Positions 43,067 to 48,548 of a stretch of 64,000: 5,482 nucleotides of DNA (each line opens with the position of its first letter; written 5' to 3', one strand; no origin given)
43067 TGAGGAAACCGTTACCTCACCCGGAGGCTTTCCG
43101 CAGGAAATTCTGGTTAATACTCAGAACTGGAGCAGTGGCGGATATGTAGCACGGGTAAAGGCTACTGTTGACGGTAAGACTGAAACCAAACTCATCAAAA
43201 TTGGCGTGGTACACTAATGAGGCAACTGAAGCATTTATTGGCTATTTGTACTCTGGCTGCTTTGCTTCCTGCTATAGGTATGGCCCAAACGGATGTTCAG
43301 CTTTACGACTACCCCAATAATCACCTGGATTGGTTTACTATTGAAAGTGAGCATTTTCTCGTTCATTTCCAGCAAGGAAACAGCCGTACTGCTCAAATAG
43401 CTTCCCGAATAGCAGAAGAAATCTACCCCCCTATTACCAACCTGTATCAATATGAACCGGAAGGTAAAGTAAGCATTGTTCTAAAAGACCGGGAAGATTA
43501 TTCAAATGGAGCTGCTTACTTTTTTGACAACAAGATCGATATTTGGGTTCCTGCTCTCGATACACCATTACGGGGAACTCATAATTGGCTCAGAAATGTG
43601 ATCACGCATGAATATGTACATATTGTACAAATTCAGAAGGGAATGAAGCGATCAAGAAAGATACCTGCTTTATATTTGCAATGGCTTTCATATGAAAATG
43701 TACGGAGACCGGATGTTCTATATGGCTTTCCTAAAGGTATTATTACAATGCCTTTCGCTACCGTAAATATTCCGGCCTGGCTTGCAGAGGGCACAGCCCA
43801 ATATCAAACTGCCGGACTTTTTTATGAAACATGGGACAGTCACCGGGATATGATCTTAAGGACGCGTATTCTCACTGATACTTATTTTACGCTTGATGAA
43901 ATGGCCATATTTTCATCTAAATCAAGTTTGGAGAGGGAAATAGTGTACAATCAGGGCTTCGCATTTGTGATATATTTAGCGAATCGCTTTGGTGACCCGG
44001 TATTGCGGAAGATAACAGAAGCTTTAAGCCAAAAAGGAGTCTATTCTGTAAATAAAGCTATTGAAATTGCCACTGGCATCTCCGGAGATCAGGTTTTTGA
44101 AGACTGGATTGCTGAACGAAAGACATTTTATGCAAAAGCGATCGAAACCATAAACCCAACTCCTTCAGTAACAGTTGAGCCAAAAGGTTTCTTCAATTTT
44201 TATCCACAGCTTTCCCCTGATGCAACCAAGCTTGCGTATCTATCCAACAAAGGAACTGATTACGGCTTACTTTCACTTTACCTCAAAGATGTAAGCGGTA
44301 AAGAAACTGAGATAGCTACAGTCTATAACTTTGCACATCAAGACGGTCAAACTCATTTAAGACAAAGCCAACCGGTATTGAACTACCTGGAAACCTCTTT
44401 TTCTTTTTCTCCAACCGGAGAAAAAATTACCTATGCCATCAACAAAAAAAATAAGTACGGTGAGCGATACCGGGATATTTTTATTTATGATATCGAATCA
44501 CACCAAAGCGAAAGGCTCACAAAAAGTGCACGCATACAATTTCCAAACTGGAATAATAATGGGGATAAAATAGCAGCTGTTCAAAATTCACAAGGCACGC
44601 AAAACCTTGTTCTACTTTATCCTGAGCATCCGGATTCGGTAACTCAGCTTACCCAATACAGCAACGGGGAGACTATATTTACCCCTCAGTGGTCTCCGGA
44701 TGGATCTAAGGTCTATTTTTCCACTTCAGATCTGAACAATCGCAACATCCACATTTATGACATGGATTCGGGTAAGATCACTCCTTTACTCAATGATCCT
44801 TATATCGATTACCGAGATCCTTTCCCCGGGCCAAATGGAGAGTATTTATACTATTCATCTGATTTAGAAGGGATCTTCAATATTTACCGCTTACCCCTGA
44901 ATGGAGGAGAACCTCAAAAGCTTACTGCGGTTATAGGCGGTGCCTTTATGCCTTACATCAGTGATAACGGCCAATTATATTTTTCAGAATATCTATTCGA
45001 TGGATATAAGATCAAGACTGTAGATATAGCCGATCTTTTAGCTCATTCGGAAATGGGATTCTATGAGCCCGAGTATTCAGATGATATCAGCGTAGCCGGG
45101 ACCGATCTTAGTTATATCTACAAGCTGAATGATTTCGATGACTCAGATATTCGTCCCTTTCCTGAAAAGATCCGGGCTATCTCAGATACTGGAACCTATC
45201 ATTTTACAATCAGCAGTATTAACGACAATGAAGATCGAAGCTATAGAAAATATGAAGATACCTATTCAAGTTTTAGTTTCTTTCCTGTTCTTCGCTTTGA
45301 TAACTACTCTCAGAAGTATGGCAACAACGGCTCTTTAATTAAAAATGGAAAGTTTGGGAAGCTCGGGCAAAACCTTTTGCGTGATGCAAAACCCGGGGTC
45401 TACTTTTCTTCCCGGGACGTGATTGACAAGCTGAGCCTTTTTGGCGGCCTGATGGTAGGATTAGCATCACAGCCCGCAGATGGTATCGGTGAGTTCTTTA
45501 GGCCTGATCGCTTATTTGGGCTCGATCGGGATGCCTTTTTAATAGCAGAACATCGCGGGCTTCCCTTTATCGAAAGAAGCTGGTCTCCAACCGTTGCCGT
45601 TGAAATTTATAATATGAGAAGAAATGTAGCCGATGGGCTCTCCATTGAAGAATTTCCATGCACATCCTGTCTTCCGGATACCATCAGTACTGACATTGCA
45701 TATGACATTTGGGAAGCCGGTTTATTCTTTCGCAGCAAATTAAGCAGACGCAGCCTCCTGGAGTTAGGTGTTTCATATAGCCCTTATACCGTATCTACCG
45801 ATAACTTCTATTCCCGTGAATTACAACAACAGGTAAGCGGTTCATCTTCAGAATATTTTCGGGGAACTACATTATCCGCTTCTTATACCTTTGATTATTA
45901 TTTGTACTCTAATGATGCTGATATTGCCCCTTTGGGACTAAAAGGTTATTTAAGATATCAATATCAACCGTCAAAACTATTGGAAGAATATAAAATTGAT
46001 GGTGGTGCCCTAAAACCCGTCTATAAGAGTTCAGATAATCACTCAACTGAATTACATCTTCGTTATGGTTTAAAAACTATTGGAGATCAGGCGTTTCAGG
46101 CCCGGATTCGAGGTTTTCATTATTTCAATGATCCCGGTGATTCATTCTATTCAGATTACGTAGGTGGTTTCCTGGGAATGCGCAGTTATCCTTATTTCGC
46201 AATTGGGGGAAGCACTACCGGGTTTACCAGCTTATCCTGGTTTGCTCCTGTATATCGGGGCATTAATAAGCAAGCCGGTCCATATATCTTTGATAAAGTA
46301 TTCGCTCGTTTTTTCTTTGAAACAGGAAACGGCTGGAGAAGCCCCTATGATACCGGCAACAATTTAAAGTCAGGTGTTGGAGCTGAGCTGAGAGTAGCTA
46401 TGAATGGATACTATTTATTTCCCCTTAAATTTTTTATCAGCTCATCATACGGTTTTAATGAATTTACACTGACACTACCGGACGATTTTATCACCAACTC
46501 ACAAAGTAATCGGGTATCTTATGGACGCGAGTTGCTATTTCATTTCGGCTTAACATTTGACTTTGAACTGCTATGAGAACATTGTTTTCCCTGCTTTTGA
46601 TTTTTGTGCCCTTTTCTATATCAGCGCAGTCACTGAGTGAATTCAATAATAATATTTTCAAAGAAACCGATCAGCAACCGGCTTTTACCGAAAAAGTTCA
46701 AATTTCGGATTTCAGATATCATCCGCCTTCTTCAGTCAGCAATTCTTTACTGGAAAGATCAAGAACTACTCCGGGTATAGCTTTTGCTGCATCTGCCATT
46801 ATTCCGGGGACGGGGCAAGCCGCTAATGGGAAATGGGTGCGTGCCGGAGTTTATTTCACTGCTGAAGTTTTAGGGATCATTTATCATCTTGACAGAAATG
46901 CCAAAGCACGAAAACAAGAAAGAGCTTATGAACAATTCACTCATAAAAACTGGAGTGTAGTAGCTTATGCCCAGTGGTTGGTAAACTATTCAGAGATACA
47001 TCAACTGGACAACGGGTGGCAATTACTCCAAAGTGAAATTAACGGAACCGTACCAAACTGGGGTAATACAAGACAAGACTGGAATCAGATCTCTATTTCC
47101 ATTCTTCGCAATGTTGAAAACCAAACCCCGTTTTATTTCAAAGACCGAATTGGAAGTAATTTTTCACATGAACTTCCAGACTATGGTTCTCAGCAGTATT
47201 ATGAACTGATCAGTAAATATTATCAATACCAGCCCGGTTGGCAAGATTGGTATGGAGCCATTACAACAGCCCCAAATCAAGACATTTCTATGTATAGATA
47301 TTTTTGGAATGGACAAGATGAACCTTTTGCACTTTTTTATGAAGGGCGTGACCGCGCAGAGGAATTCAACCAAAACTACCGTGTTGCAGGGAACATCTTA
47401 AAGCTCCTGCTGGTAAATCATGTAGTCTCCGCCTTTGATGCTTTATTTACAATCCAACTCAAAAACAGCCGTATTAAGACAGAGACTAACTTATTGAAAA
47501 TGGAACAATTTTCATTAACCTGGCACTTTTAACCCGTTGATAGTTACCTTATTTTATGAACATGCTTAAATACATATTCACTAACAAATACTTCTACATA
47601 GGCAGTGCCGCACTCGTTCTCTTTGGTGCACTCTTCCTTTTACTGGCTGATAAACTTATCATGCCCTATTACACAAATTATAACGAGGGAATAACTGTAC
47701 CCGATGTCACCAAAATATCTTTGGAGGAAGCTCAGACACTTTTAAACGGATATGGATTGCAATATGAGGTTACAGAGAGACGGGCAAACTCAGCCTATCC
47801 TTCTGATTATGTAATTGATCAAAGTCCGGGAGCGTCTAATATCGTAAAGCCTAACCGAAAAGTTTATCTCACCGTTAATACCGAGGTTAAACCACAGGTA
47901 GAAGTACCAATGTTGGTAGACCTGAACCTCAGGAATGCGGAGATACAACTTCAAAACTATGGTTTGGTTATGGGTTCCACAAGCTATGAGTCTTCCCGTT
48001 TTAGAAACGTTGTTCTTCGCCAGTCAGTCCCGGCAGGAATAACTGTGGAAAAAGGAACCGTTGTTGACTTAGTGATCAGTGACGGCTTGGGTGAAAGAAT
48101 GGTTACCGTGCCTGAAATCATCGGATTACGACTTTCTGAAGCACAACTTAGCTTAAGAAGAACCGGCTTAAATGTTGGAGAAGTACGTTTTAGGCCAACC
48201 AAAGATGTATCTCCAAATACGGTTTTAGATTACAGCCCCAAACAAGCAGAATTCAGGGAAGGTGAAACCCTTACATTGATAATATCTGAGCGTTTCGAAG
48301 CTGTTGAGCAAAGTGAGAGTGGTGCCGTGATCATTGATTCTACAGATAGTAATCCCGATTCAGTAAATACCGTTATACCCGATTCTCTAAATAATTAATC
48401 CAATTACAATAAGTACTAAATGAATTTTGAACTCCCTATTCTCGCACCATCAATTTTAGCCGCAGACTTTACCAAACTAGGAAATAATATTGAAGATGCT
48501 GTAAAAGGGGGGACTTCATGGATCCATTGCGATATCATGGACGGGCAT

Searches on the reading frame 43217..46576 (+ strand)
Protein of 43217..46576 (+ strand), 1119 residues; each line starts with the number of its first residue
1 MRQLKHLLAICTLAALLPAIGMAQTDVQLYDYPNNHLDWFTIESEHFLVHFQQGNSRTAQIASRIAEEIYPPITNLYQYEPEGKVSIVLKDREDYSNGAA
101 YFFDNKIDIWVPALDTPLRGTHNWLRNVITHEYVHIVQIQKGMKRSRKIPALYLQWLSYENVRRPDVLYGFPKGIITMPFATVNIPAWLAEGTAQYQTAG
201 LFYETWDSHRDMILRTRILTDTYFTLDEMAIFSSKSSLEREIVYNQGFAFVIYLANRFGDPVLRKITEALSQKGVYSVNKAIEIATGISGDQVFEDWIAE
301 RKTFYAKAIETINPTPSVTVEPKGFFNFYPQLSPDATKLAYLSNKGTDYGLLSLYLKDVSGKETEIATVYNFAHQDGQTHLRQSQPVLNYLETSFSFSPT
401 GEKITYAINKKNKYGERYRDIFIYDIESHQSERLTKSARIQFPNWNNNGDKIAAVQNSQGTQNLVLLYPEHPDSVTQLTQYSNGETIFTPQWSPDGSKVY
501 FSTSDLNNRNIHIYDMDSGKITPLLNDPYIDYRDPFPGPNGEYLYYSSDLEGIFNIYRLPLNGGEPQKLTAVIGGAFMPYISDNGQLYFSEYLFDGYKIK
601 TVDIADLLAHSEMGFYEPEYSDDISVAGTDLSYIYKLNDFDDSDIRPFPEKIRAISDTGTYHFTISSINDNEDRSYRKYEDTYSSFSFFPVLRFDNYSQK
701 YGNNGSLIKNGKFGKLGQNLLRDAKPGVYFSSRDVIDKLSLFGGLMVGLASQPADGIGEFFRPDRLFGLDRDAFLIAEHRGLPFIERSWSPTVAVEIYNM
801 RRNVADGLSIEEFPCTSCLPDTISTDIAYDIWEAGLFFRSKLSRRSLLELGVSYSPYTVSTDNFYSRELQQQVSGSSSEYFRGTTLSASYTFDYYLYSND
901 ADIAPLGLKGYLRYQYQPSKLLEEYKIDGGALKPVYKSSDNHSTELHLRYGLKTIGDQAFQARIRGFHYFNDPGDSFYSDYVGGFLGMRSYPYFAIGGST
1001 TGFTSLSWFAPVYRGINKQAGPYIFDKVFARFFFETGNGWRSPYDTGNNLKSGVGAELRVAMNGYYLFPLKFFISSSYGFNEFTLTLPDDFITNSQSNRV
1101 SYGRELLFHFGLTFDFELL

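Call 7: search_protein_families(library=ncbifam, proteins=[window:43217-46576:+])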
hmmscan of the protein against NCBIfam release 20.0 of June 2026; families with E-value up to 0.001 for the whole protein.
window:43217-46576:+ (1119 aa): 5 families
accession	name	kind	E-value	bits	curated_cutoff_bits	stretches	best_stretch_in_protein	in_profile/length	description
TIGR02800.1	propeller_TolB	equivalog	6.9e-24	84.5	343.15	2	483-588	233-337/418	Tol-Pal system beta propeller repeat protein TolB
NF002183.0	PRK01029.1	equivalog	2.2e-14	53.3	405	1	443-574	286-415/429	Tol-Pal system protein TolB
NF053518.1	DipepPtdsDpp5Prph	equivalog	5.3e-09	35.2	900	1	394-507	16-128/655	dipeptidyl-peptidase Dpp5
NF033876.2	flagella_HExxH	equivalog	3.4e-06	26.7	205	1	125-308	129-271/384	flagellinolysin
NF003124.0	PRK04043.1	equivalog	6.5e-06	25.2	428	0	491-568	239-315/419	Tol-Pal system protein TolB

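Call 8: search_protein_families(library=pfam, proteins=[window:43217-46576:+])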
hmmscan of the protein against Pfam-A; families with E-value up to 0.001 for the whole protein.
window:43217-46576:+ (1119 aa): 3 families
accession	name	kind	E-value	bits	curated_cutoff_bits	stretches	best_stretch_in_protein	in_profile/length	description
PF07676.18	PD40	-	2.2e-08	34.3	20.9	0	485-502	9-26/38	WD40-like Beta Propeller Repeat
PF00930.27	DPPIV_N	-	8.5e-08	31.7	22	0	398-458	1-63/354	Dipeptidyl peptidase IV (DPP IV) N-terminal region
PF13485.12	Peptidase_MA_2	-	1.4e-06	28.7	32.4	1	182-297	87-195/201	Peptidase MA superfamily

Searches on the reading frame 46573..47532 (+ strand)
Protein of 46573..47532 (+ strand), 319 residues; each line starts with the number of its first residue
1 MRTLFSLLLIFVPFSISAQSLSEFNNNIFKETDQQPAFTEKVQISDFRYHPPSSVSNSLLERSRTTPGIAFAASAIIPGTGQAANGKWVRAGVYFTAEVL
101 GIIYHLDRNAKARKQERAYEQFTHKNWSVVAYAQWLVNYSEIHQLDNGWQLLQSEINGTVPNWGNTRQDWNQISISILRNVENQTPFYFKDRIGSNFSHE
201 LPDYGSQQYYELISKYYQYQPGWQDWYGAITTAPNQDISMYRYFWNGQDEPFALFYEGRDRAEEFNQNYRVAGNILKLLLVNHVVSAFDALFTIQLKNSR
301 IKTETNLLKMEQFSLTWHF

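Call 7: search_protein_families(library=ncbifam, proteins=[window:46573-47532:+])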
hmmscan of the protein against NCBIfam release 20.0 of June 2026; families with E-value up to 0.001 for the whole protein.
window:46573-47532:+ (319 aa): 0 families

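Call 8: search_protein_families(library=pfam, proteins=[window:46573-47532:+])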
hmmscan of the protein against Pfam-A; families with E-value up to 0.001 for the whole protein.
window:46573-47532:+ (319 aa): 1 family
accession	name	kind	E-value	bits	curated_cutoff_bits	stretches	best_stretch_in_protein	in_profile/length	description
PF18935.5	DUF5683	-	6.1e-06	26.8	26.7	1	65-125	3-63/151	Family of unknown function (DUF5683)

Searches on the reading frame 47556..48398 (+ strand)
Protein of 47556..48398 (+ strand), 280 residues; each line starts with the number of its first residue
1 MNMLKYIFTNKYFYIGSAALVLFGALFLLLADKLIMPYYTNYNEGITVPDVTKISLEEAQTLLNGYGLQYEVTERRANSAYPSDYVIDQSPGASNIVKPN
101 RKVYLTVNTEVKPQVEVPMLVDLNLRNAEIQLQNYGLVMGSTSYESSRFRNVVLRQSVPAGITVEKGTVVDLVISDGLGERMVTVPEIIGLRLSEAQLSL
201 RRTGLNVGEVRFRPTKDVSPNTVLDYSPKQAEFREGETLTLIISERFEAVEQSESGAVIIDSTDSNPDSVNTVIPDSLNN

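Call 7: search_protein_families(library=ncbifam, proteins=[window:47556-48398:+])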
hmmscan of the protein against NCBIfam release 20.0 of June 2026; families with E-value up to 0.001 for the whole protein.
window:47556-48398:+ (280 aa): 1 family
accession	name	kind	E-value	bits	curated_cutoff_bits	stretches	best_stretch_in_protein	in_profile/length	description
NF033483.0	PknB_PASTA_kin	equivalog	7.3e-30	104.5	450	1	21-244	344-563/563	Stk1 family PASTA domain-containing Ser/Thr kinase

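Call 8: search_protein_families(library=pfam, proteins=[window:47556-48398:+])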
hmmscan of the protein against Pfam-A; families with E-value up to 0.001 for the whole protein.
window:47556-48398:+ (280 aa): 1 family
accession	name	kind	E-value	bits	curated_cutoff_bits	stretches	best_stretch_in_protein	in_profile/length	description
PF03793.24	PASTA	-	3.3e-36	123.5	23.2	3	46-108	1-63/64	PASTA domain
